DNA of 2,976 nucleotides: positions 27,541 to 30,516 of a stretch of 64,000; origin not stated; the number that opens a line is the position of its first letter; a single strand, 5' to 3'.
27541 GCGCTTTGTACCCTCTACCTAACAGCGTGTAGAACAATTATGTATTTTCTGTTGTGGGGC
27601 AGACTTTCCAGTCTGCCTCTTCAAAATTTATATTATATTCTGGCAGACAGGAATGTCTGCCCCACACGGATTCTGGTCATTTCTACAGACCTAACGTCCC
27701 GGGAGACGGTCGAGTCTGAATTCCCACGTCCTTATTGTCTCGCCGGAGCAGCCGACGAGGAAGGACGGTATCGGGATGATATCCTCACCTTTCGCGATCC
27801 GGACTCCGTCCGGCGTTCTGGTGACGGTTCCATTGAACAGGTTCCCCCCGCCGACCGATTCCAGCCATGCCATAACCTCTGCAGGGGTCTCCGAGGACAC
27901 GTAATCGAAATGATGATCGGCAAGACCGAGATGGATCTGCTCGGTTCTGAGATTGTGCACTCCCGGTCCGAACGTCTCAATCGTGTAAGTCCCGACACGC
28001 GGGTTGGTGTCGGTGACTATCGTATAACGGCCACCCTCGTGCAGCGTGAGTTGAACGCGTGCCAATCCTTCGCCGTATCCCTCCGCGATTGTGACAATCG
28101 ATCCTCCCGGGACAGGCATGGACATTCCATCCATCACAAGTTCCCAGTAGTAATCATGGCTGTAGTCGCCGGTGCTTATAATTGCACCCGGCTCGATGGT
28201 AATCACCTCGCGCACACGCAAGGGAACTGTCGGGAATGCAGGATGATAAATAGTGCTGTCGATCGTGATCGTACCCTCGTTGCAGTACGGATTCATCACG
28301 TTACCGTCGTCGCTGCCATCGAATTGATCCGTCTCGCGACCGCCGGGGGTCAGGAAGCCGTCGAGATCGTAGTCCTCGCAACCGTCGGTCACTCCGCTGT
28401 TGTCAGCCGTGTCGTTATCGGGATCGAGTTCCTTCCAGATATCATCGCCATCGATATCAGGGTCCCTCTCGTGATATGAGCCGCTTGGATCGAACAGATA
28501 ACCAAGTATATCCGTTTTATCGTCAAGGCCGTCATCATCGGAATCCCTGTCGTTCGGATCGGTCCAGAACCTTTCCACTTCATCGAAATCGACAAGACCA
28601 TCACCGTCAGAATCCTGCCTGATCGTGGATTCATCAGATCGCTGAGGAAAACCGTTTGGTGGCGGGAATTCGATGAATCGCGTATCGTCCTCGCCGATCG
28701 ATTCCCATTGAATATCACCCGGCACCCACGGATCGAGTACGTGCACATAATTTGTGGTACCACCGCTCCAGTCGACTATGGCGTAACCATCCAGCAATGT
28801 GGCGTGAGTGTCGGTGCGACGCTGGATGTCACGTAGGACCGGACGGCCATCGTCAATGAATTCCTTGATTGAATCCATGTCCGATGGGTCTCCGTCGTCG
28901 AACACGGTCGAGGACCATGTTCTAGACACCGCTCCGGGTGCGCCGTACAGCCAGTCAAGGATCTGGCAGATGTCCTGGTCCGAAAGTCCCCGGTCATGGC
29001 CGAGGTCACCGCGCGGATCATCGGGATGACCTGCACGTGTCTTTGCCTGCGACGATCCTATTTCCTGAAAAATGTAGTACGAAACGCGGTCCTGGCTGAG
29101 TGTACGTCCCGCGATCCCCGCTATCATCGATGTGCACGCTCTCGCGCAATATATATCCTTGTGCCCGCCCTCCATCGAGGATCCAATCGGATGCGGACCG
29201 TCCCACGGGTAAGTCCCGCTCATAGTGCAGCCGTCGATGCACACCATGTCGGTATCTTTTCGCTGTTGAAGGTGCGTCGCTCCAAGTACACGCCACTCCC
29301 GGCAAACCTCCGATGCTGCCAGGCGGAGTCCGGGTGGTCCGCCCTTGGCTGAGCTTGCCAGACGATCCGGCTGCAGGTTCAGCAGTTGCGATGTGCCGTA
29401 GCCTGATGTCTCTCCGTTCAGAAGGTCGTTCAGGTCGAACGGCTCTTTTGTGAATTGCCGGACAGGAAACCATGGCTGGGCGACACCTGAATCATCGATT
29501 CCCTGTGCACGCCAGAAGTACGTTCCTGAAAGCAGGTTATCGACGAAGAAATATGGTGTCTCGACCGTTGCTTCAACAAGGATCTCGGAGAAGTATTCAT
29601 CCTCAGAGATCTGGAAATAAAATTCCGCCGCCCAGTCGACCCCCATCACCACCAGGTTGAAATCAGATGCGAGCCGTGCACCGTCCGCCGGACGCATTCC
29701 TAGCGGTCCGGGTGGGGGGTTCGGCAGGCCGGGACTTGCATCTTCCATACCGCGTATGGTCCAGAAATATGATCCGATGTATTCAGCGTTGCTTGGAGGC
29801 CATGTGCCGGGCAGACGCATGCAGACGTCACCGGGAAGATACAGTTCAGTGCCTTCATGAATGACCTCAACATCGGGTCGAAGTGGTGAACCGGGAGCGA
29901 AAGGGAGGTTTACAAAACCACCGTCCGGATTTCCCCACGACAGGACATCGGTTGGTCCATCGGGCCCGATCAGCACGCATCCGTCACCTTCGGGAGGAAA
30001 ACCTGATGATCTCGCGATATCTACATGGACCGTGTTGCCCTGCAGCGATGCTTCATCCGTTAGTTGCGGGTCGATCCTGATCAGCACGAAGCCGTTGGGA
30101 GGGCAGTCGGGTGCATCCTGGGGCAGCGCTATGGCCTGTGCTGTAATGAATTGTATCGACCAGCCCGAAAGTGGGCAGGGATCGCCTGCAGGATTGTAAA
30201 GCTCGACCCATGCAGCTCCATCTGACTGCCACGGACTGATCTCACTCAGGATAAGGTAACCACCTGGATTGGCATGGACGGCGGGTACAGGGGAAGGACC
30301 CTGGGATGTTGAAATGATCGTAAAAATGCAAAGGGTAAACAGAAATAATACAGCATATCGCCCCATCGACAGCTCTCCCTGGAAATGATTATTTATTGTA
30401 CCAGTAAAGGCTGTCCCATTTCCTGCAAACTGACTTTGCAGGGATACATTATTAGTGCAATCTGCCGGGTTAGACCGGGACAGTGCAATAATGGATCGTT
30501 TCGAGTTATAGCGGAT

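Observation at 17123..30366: Tandem array of five diverged secreted LTD + C39-like peptidase-like + Ca-repeat proteins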

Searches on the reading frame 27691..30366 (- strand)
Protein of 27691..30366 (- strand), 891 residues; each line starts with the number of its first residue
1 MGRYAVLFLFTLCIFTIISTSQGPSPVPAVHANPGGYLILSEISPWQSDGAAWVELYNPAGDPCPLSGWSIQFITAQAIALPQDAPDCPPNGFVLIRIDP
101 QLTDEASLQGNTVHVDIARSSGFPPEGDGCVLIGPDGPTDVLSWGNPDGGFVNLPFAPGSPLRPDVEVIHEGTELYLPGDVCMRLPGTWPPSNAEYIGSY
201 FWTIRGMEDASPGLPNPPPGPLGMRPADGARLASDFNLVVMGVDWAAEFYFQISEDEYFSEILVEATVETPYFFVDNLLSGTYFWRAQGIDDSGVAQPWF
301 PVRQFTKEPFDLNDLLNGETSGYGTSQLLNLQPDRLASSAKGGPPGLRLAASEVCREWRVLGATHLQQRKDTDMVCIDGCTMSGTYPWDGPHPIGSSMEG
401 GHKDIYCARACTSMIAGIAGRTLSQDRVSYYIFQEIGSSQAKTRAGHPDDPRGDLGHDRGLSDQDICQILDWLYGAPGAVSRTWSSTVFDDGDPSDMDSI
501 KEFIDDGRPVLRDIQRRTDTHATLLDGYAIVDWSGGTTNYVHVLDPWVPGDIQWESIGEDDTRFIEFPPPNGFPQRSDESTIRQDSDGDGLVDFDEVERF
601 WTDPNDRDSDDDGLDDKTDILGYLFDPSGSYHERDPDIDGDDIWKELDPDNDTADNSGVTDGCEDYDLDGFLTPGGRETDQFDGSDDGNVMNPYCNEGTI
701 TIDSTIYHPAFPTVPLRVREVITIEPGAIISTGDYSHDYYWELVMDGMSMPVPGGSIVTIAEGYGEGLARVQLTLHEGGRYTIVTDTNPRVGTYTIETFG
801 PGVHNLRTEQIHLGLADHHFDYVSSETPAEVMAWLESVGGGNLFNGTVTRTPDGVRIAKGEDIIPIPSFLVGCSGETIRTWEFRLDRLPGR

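Call 3: search_protein_families(library=pfam, proteins=[window:27691-30366:-], max_evalue=1)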
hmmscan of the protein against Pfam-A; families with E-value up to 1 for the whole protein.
window:27691-30366:- (891 aa): 3 families
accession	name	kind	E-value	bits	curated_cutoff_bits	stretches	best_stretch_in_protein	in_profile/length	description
PF00932.25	LTD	-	1.2e-05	26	34.3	1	33-78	3-49/109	Lamin Tail Domain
PF13529.12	Peptidase_C39_2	-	0.002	19.1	24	1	406-547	15-143/143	Peptidase_C39 like family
PF00036.39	EF-hand_1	-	0.079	13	25.4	1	585-602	10-27/29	EF hand domain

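Call 4: search_protein_families(library=ncbifam, proteins=[window:27691-30366:-], max_evalue=1)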
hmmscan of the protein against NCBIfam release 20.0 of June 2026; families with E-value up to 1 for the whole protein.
window:27691-30366:- (891 aa): 0 families

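Call 59: search_protein_families(library=padloc, proteins=[window:27691-30366:-], max_evalue=0.01)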
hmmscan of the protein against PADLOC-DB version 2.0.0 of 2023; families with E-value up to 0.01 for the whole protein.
window:27691-30366:- (891 aa): 0 families
